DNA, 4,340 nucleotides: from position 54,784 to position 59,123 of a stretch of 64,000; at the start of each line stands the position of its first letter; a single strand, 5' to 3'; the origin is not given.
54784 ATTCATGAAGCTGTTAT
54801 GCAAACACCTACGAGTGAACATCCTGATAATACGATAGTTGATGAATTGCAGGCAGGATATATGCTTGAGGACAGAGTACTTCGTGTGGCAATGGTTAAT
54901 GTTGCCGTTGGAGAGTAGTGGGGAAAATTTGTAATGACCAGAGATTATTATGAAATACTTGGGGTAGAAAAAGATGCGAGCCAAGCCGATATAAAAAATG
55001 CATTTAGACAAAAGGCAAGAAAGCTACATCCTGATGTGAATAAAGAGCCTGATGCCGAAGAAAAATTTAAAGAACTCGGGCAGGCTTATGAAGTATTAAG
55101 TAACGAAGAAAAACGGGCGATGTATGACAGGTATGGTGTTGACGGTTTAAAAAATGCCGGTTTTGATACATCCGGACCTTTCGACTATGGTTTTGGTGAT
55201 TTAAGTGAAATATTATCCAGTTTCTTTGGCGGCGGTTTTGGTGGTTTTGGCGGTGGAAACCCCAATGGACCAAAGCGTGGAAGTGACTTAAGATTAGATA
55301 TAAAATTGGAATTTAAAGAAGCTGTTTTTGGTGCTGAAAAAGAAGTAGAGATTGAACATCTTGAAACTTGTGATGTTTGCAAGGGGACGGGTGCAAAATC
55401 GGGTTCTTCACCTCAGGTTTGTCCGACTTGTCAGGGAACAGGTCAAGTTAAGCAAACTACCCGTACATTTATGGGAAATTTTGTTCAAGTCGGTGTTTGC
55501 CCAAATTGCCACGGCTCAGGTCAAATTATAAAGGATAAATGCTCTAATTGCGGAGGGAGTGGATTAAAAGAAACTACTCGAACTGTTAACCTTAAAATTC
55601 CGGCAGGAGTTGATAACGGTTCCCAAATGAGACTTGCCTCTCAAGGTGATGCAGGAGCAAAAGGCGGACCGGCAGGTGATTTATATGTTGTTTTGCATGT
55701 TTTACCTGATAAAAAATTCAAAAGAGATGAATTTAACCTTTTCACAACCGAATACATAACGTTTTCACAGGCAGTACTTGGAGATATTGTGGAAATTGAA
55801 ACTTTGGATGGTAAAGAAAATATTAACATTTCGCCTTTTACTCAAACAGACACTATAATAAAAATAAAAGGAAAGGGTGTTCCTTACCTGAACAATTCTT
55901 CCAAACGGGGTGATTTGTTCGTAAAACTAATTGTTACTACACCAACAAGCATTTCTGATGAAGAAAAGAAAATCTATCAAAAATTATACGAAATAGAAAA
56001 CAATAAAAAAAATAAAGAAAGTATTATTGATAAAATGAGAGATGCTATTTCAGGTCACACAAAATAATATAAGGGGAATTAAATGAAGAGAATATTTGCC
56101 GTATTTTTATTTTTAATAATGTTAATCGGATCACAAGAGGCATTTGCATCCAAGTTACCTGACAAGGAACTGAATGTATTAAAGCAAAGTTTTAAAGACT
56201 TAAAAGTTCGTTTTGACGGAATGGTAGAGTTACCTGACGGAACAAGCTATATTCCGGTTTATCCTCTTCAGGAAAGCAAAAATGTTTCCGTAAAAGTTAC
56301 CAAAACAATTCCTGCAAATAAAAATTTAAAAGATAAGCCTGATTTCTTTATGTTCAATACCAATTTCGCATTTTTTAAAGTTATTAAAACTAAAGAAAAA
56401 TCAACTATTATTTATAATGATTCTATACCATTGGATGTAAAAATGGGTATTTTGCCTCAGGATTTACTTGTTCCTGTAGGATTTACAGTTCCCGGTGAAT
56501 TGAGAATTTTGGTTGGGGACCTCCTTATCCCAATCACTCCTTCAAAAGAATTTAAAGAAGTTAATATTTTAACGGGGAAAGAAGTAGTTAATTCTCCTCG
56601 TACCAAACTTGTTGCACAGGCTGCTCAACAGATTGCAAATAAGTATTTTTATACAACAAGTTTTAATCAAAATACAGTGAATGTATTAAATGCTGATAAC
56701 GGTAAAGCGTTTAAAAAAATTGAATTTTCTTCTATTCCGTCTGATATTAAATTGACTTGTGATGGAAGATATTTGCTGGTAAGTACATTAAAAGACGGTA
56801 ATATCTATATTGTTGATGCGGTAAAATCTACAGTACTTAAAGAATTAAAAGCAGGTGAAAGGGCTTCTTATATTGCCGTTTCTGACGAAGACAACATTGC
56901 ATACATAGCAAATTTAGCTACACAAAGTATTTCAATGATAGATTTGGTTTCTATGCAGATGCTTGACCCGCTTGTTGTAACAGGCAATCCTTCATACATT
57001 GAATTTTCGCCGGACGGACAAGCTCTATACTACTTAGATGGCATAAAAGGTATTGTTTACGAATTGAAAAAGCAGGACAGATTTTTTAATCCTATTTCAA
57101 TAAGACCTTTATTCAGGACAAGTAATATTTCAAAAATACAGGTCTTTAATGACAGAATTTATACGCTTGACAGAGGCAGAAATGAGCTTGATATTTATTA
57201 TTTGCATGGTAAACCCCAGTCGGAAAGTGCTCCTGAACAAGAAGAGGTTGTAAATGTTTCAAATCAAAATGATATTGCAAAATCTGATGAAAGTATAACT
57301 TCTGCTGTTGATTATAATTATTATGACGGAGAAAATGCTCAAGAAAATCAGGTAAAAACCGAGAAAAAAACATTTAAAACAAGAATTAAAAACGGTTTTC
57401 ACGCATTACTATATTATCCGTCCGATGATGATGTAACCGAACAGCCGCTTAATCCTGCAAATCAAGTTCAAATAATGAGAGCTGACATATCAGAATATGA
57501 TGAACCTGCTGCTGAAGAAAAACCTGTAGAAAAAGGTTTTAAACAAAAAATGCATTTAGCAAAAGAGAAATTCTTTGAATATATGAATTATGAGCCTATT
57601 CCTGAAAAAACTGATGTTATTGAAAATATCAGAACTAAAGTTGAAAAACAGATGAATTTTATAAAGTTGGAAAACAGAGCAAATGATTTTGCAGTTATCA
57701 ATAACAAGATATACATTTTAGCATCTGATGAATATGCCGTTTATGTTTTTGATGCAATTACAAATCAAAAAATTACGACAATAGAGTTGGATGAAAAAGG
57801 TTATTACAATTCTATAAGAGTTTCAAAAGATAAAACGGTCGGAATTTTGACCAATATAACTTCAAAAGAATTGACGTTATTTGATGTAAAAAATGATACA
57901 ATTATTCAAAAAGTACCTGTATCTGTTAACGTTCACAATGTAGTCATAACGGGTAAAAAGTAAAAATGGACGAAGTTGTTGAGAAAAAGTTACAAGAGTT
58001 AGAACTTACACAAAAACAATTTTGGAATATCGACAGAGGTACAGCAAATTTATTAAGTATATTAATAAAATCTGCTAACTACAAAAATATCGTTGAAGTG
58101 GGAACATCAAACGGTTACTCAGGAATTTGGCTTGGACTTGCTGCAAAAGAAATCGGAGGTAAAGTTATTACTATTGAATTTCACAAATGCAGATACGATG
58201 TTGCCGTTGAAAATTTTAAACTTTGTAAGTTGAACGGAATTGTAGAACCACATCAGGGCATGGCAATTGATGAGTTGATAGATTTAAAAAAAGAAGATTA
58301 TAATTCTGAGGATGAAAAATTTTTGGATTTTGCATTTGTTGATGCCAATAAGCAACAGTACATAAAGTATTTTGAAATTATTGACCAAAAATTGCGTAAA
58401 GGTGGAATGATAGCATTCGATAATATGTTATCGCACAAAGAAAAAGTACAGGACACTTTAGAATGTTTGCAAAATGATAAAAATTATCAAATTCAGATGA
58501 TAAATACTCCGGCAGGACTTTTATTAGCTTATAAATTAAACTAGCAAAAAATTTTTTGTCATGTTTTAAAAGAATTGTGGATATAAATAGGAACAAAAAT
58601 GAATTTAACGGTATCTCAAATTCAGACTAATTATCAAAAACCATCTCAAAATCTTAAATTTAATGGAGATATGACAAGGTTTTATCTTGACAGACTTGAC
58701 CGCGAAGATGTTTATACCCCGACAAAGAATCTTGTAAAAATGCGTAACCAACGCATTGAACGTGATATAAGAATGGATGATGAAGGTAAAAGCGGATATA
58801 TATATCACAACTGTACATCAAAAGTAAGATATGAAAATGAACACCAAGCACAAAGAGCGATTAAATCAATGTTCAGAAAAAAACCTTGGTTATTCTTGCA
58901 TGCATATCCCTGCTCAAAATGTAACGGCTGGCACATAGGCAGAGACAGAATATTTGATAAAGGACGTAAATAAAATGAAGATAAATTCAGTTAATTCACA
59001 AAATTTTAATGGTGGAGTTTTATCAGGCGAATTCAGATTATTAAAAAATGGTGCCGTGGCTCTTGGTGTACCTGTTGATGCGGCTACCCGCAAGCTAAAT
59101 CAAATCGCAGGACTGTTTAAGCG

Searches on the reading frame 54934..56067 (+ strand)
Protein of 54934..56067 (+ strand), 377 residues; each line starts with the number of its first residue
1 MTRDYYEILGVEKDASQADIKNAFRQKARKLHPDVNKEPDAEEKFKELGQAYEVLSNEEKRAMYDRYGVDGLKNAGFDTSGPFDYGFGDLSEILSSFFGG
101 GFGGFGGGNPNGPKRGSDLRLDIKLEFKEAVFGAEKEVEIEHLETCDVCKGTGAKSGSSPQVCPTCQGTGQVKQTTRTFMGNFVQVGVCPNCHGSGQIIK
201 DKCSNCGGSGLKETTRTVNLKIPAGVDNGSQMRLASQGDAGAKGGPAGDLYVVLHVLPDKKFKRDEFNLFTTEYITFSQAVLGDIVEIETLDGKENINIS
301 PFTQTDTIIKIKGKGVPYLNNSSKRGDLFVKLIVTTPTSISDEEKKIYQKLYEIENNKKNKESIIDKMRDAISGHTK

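Call 7: search_protein_families(library=pfam, proteins=[window:54934-56067:+], max_evalue=0.001)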
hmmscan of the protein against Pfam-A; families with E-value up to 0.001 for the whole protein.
window:54934-56067:+ (377 aa): 4 families
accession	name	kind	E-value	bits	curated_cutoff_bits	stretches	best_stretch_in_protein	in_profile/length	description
PF01556.23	DnaJ_C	-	3.2e-44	151.1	26.6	1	120-337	2-152/152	DnaJ C terminal domain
PF00226.36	DnaJ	-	3e-26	91.8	27.8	1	4-65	1-63/63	DnaJ domain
PF00684.25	DnaJ_CXXCXGXG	-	7.3e-17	61.8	32.7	1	146-210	1-65/65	DnaJ central domain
PF15777.11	Anti-TRAP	-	0.00018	21.9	32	0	142-172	8-42/59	Tryptophan RNA-binding attenuator protein inhibitory protein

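Call 14: find_encoding_contigs(protein=window:54934-56067:+, flank=10000, max_places=6)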
Protein window:54934-56067:+ (377 aa): no gene with exactly this product is on record in the collection.

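Call 16: find_related_loci(query=window:54934-56064:+, collection=genome_contigs, flank=10000)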
Query window:54934-56064:+ (377 aa) in genome_contigs; peptide patterns used: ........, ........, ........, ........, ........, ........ (x = any residue, [..] = any of these).
600 stretches matched a pattern (row limit reached: there are more); 586 encode a relative of the query (tblastn E <= 1e-3); the best 80 are kept; 80 distinct loci.
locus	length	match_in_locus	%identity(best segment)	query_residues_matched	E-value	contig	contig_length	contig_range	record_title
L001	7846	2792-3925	60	1-377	8e-151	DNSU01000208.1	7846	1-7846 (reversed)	MAG TPA_asm: Cyanobacteria bacterium UBA9579 contig_12946, whole genome shotgun sequence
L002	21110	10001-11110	60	3-373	2e-141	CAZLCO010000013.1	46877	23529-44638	MAG TPA_asm: uncultured Gammaproteobacteria bacterium isolate SRP141376_co5_19 genome assembly, contig: NODE_1696_length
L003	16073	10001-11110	58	4-369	7e-136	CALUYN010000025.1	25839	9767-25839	MAG: Candidatus Gastranaerophilales bacterium isolate BRZ_FQ__bin50 genome assembly, contig: BRZ_FQ__NODE_2134_length_25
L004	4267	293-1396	55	4-372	3e-138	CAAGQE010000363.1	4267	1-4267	TPA_asm: Candidatus Gastranaerophilales bacterium, isolate HGM07905, WGS project CAAGQE010000000 data, contig: SRS820614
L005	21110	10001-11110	56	4-372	4e-135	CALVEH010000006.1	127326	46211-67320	MAG: Candidatus Gastranaerophilales bacterium isolate BRZ_MM__bin19 genome assembly, contig: BRZ_MM__NODE_175_length_127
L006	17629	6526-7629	57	4-369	1e-134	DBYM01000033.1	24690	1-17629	MAG TPA_asm: Cyanobacteria bacterium UBA1186 UBA1186_contig_9466, whole genome shotgun sequence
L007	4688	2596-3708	57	4-369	2e-135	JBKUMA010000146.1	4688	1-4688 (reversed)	MAG: Candidatus Gastranaerophilaceae bacterium isolate 29-1_25 NODE_9493_length_4688_cov_6.228146, whole genome shotgun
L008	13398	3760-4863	57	4-369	4e-133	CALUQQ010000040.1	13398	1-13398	MAG: Candidatus Gastranaerophilales bacterium isolate E27__bin3 genome assembly, contig: E27__k127_1643277, whole genome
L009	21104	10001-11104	56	4-369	5e-132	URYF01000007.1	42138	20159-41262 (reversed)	uncultured bacterium isolate UMGS1458 genome assembly, contig: NODE_241_length_42138_cov_3.392653, whole genome shotgun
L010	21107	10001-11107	54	4-372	7e-132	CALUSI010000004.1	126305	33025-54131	MAG: Candidatus Gastranaerophilales bacterium isolate BRZ_N__bin145 genome assembly, contig: BRZ_N__NODE_367_length_1263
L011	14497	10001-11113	57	4-369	1e-131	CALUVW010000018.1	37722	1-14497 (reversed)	MAG: Candidatus Gastranaerophilales bacterium isolate BRZ_ER__bin64 genome assembly, contig: BRZ_ER__NODE_1510_length_37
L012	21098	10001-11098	54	4-372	2e-131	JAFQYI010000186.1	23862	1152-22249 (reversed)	Bacterium isolate RGIG2262 Goat_Duodenum-3__c310352, whole genome shotgun sequence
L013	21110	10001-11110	56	4-369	1e-130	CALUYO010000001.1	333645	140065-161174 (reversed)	MAG: Candidatus Gastranaerophilales bacterium isolate BRZ_LG__bin75 genome assembly, contig: BRZ_LG__NODE_8_length_33364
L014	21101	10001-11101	58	4-369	8e-131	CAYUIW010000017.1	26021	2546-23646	MAG TPA_asm: uncultured Muribaculaceae bacterium isolate SRP225648_co1_973 genome assembly, contig: NODE_4107_length_260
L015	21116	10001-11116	55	1-369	8e-130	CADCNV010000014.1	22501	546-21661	uncultured bacterium isolate RUG14818 genome assembly, contig: RUG14818_asm_14, whole genome shotgun sequence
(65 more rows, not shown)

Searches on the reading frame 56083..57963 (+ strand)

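Call 7: search_protein_families(library=pfam, proteins=[window:56083-57963:+], max_evalue=0.001)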
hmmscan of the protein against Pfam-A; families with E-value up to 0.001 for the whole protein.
window:56083-57963:+ (626 aa): 4 families
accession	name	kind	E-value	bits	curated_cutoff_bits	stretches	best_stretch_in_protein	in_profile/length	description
PF21783.3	YNCE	-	2.2e-09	37.6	27.1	1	209-315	189-298/339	YNCE-like beta-propeller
PF25174.1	Beta-prop_THOC3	-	2.3e-09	37.1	305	1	174-315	46-186/272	THOC3 beta-propeller domain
PF02239.22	Cytochrom_D1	-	9.2e-05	21.6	25.5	1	194-287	12-105/368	Cytochrome D1 heme domain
PF25172.1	Beta-prop_WDR3_2nd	-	0.00096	18.9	140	0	192-288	15-109/293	WDR3 second beta-propeller domain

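Call 12: search_protein_families(library=ncbifam, proteins=[window:56083-57963:+], max_evalue=0.1)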
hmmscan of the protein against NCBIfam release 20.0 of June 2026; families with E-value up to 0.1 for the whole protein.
window:56083-57963:+ (626 aa): 6 families
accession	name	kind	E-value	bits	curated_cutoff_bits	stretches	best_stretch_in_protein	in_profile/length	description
TIGR03866.1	PQQ_ABC_repeats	subfamily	8.4e-20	71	287.3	2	180-314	4-138/310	PQQ-dependent catabolism-associated beta-propeller protein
NF052460.1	L-NosZ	equivalog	2.8e-14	52.5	700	1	185-314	142-271/480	clade III lactonase-type nitrous-oxide reductase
NF052340.1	hydrazine_beta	equivalog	1.1e-09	37.8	560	1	227-316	43-132/372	hydrazine synthase subunit beta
NF052280.1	7_blade_YncE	equivalog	1.3e-07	30.7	400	1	238-316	237-314/338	7-bladed beta-propeller protein YncE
NF052342.1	hydrazine_BC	exception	0.00027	19.2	1250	1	198-314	62-181/690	hydrazine synthase subunit beta-gamma fusion subunit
NF048007.1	MmpL3Stblzr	equivalog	0.047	12.8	600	0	202-319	209-326/366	MmpL3/TtfA transport complex stabilizer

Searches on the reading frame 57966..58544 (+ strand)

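Call 7: search_protein_families(library=pfam, proteins=[window:57966-58544:+], max_evalue=0.001)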
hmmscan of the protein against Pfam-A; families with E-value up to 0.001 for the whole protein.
window:57966-58544:+ (192 aa): 3 families
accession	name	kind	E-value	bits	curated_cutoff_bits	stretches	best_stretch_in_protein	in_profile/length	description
PF01596.23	Methyltransf_3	-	5.7e-23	81.7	22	1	15-163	18-164/204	O-methyltransferase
PF13578.12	Methyltransf_24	-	1e-10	42.9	26.3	1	43-153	1-104/105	Methyltransferase domain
PF08704.16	GCD14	-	0.00019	21.6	26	1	42-180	44-171/247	tRNA methyltransferase complex GCD14 subunit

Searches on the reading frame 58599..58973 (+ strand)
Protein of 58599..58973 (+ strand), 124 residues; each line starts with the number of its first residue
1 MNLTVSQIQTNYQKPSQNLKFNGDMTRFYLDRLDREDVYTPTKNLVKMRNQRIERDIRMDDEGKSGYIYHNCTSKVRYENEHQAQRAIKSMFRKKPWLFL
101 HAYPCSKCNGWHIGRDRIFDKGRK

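Call 7: search_protein_families(library=pfam, proteins=[window:58599-58973:+], max_evalue=0.001)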
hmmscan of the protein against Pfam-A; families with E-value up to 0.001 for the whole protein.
window:58599-58973:+ (124 aa): 0 families

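Call 12: search_protein_families(library=ncbifam, proteins=[window:58599-58973:+], max_evalue=0.1)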
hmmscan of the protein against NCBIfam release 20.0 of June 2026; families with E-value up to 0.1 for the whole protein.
window:58599-58973:+ (124 aa): 0 families

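Call 25: search_protein_families(library=phrogs, proteins=[window:58599-58973:+], max_evalue=0.1)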
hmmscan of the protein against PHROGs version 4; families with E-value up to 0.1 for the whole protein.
window:58599-58973:+ (124 aa): 2 families
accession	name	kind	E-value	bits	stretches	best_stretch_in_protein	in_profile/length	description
phrog_15216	-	unknown function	2.8e-07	31.5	1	70-116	13-61/78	-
phrog_14788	-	unknown function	0.04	15.3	1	71-116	11-57/71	-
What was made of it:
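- The neighbouring small ORF at 58599-58973 has a weak PHROG hit of unknown function (call 25).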

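Call 26: search_protein_families(library=padloc, proteins=[window:58599-58973:+], max_evalue=0.1)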
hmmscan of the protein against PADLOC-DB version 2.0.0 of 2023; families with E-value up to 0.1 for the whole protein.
window:58599-58973:+ (124 aa): 0 families
